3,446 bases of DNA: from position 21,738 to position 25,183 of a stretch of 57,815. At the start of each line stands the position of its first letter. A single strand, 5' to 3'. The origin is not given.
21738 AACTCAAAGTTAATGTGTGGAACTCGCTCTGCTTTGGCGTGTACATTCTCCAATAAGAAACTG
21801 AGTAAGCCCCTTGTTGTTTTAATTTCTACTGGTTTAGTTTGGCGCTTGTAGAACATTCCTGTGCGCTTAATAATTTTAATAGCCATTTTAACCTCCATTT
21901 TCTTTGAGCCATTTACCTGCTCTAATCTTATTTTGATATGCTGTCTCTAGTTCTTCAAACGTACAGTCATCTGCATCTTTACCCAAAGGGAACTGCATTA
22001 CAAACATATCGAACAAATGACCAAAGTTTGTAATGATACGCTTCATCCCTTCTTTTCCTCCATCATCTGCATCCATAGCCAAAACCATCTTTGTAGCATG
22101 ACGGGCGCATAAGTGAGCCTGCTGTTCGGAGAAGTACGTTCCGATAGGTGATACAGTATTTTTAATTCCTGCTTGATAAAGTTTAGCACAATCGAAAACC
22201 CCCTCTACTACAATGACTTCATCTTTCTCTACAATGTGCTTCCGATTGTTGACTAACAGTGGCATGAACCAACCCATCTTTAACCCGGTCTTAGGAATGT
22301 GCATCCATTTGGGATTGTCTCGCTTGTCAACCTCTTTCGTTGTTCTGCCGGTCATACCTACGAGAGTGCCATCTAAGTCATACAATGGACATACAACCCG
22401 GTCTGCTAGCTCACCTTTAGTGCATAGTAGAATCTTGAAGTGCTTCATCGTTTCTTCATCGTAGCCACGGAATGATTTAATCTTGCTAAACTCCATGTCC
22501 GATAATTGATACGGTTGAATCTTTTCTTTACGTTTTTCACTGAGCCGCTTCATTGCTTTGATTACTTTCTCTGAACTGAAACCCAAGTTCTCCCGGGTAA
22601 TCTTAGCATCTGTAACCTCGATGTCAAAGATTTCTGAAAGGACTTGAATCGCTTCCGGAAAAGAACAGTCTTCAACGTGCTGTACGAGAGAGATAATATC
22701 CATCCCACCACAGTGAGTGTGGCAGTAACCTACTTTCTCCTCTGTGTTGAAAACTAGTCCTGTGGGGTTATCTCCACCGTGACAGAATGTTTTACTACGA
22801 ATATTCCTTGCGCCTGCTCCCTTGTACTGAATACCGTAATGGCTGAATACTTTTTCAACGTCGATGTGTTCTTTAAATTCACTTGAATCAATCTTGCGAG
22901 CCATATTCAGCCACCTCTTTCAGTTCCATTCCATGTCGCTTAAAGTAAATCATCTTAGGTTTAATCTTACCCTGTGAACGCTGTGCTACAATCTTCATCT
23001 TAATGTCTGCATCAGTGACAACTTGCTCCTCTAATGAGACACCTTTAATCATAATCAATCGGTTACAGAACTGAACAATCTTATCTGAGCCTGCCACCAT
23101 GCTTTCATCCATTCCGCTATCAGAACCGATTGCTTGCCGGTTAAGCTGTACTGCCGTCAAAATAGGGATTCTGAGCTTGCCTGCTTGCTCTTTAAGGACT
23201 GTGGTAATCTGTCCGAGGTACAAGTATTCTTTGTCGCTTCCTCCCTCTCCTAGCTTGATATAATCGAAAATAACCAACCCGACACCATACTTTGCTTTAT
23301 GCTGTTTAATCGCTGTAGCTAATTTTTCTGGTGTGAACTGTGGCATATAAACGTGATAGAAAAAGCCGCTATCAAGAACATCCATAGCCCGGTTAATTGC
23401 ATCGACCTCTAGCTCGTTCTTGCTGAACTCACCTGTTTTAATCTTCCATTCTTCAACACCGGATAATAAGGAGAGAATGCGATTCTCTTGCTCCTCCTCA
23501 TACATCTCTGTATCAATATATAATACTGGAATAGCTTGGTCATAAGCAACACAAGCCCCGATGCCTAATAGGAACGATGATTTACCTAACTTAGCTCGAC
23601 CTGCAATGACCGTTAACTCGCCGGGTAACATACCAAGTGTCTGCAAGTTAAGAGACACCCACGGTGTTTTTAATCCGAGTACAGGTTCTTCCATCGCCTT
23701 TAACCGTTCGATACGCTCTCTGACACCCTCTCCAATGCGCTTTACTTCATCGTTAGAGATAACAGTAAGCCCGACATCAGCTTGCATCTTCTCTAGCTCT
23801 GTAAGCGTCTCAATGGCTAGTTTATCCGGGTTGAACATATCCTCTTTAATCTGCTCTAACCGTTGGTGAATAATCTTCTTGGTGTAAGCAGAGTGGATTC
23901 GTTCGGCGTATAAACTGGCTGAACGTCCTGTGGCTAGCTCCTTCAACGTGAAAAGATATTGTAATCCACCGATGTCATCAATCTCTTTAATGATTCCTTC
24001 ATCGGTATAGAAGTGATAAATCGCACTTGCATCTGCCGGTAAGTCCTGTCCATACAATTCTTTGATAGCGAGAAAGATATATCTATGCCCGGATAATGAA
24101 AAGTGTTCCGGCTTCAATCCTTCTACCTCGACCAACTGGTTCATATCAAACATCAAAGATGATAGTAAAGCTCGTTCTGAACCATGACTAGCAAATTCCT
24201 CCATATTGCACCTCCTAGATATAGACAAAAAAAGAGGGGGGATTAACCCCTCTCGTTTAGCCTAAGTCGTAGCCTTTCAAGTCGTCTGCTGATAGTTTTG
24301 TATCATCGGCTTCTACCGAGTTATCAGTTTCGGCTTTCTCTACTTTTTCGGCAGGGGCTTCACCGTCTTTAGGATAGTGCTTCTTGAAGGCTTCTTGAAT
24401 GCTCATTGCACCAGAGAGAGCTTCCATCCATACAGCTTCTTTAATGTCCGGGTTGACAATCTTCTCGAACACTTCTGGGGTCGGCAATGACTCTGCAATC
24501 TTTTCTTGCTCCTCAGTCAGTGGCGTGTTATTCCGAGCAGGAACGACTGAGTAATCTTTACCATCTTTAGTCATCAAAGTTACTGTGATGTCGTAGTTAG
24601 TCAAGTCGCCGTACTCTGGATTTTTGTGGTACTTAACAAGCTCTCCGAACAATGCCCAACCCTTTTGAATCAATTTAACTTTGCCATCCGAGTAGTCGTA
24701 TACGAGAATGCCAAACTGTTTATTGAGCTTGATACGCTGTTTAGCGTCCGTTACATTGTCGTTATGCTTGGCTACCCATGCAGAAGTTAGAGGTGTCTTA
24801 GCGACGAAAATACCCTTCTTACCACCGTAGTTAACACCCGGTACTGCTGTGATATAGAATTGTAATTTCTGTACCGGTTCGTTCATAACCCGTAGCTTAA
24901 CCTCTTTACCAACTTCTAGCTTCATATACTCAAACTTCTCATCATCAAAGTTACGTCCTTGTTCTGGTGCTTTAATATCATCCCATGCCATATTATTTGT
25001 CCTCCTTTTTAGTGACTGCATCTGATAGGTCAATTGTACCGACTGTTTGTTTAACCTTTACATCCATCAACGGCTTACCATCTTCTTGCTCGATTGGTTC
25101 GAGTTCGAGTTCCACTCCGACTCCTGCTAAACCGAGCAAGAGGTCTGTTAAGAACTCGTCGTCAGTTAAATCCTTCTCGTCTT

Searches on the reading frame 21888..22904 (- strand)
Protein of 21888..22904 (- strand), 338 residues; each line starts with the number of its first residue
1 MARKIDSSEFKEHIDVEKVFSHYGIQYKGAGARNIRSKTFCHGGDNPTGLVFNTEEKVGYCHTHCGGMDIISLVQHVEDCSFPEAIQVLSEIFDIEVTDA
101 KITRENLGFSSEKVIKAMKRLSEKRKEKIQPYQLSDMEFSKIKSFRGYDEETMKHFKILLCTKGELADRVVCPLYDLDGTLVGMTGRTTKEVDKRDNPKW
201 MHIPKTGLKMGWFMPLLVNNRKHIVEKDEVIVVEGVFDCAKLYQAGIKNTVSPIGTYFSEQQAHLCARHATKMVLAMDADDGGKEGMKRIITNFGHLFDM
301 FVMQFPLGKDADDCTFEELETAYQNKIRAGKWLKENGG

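Call 18: search_protein_families(library=phrogs, proteins=[window:21888-22904:-], max_evalue=0.01)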
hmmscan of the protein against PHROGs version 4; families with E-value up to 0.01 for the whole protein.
window:21888-22904:- (338 aa): 10 families
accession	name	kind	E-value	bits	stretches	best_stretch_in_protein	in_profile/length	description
phrog_47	-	DNA, RNA and nucleotide metabolism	2.1e-48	166.6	1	13-333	28-340/947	DNA primase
phrog_6444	-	DNA, RNA and nucleotide metabolism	2.5e-31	110.1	2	166-327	200-363/577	DNA primase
phrog_239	-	DNA, RNA and nucleotide metabolism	4.7e-18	66.5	1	23-315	28-296/801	DNA primase/helicase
phrog_22657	-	unknown function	2.8e-12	46.2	1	164-291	193-322/1185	-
phrog_849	-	DNA, RNA and nucleotide metabolism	2.7e-10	40.8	1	108-329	113-342/435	DNA primase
phrog_18098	-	unknown function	5.2e-06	26.7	1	20-104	236-320/322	-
phrog_510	-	DNA, RNA and nucleotide metabolism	5.3e-06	26.4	0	64-120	72-138/667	DNA primase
phrog_11992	-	unknown function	3.7e-05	25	1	7-127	4-113/177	-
phrog_1139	-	DNA, RNA and nucleotide metabolism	0.00021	20.4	1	222-291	169-240/895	DNA primase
phrog_6088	-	DNA, RNA and nucleotide metabolism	0.009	15.5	1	146-290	117-253/772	DNA primase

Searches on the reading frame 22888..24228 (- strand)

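Call 9: search_protein_families(library=phrogs, proteins=[window:22888-24228:-])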
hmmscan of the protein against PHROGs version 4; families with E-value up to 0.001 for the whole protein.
window:22888-24228:- (446 aa): 4 families
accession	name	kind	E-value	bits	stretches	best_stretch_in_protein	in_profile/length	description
phrog_19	-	DNA, RNA and nucleotide metabolism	1e-69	237.1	1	14-441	160-583/621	DnaB-like replicative helicase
phrog_239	-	DNA, RNA and nucleotide metabolism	6.9e-24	85.8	1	170-424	324-583/801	DNA primase/helicase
phrog_243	-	DNA, RNA and nucleotide metabolism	1.1e-17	64.8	1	184-424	18-248/273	DnaB-like replicative helicase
phrog_11530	-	unknown function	0.00023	22.1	1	297-365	13-83/184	-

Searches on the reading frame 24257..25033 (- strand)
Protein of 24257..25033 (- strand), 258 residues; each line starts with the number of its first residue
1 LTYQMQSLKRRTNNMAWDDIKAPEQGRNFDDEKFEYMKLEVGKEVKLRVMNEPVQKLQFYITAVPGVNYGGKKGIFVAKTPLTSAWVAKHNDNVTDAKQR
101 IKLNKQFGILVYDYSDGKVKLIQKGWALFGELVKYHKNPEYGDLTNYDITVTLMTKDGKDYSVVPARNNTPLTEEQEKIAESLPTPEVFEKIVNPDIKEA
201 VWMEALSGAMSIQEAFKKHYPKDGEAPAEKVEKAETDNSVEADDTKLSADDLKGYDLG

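Call 18: search_protein_families(library=phrogs, proteins=[window:24257-25033:-], max_evalue=0.01)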
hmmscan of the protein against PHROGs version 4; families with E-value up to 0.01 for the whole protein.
window:24257-25033:- (258 aa): 2 families
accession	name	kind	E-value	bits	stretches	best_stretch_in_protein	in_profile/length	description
phrog_8542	-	unknown function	2.9e-15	57.5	1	105-180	120-201/298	-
phrog_1192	-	DNA, RNA and nucleotide metabolism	1.1e-05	26.1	1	107-244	131-275/326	single strand DNA binding protein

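Call 42: search_protein_families(library=pfam, proteins=[window:24257-25033:-], max_evalue=0.01)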
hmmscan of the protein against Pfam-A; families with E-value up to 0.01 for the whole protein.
window:24257-25033:- (258 aa): 0 families

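Call 83: search_solved_structures(query=window:24257-25033:-, max_evalue=1)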
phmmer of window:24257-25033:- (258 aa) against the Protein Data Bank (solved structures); distinct sequences matched with E-value up to 1: 3.
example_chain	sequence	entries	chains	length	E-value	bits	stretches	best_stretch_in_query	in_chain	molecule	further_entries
2j44_A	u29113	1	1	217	0.093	15.1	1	15-88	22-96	ALKALINE AMYLOPULLULANASE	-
2r4b_A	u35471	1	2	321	0.11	14.9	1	125-181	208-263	Receptor tyrosine-protein kinase erbB-4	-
3bbt_B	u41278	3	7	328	0.11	14.9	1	125-181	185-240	Receptor tyrosine-protein kinase erbB-4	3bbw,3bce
